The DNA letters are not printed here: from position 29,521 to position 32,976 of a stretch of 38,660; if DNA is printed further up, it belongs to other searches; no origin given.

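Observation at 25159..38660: Operon of three giant, N-terminally anchored PKD-repeat exoproteins (4476 codons inside the window)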

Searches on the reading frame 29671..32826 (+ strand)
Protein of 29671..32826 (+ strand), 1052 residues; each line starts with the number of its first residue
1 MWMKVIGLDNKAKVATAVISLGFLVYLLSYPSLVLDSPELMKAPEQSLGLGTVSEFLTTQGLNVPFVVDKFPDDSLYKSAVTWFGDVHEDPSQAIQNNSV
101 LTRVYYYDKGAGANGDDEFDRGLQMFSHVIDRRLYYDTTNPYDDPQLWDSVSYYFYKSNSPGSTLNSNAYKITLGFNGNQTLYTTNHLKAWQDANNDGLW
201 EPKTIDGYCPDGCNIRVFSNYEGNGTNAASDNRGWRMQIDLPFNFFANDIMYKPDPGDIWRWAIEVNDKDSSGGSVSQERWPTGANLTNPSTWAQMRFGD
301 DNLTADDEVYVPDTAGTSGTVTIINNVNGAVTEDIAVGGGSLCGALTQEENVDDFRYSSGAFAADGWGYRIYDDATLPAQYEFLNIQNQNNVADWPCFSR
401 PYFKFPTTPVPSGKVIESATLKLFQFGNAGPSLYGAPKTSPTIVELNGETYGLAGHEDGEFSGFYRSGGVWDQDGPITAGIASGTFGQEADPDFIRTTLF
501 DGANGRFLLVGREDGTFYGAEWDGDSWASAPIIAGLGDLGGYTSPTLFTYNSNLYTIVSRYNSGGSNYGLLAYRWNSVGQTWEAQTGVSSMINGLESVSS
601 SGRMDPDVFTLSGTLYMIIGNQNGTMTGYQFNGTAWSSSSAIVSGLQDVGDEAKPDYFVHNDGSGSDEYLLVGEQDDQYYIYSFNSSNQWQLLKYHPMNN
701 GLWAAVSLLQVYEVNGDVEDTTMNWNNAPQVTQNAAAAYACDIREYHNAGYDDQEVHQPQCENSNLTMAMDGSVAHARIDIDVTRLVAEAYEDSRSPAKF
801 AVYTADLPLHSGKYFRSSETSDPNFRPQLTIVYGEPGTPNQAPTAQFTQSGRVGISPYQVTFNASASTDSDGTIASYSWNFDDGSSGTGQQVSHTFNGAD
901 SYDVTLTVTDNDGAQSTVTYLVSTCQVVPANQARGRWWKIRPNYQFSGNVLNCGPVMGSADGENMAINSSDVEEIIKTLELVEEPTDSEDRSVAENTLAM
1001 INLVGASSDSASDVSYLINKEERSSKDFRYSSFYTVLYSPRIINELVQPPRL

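Call 6: search_protein_families(library=pfam, proteins=[window:29671-32826:+], max_evalue=0.01)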
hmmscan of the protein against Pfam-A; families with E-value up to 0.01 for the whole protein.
window:29671-32826:+ (1052 aa): 4 families
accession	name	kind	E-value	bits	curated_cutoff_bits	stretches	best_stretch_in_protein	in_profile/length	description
PF18911.6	PKD_4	-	7.2e-20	71.3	27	1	840-918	1-79/85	PKD domain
PF00801.26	PKD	-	6e-15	55.5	23.5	1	845-919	2-76/80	PKD domain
PF24517.2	CBM96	-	8.9e-07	29.3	26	0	709-744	75-112/164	Carbohydrate-binding module family 96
PF22352.2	K319L-like_PKD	-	2.3e-06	28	27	1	859-918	13-78/84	K319L-like, PKD domain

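Call 8: find_encoding_contigs(protein=window:29671-32826:+, flank=10000, max_places=6)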
Protein window:29671-32826:+ (1052 aa): no gene with exactly this product is on record in the collection.

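Call 9: search_protein_families(library=ncbifam, proteins=[window:29671-32826:+], max_evalue=0.01)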
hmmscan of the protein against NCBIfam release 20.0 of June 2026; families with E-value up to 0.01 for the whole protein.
window:29671-32826:+ (1052 aa): 2 families
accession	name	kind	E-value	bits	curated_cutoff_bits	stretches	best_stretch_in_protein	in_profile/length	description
NF033679.1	DNRLRE_dom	domain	8.2e-13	48.7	34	1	709-831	72-163/164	DNRLRE domain-containing protein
TIGR00864.1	PCC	subfamily_domain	0.00015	18.3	1861.4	1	867-917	1418-1468/2700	polycystin cation channel protein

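Call 87: find_related_loci(query=window:29671-32826:+, collection=metagenome_contigs, flank=10000)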
Query window:29671-32826:+ (1052 aa) in metagenome_contigs; peptide patterns used: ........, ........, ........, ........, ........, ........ (x = any residue, [..] = any of these).
20 stretches matched a pattern, but none encodes a relative of the query by tblastn (E <= 1e-3).
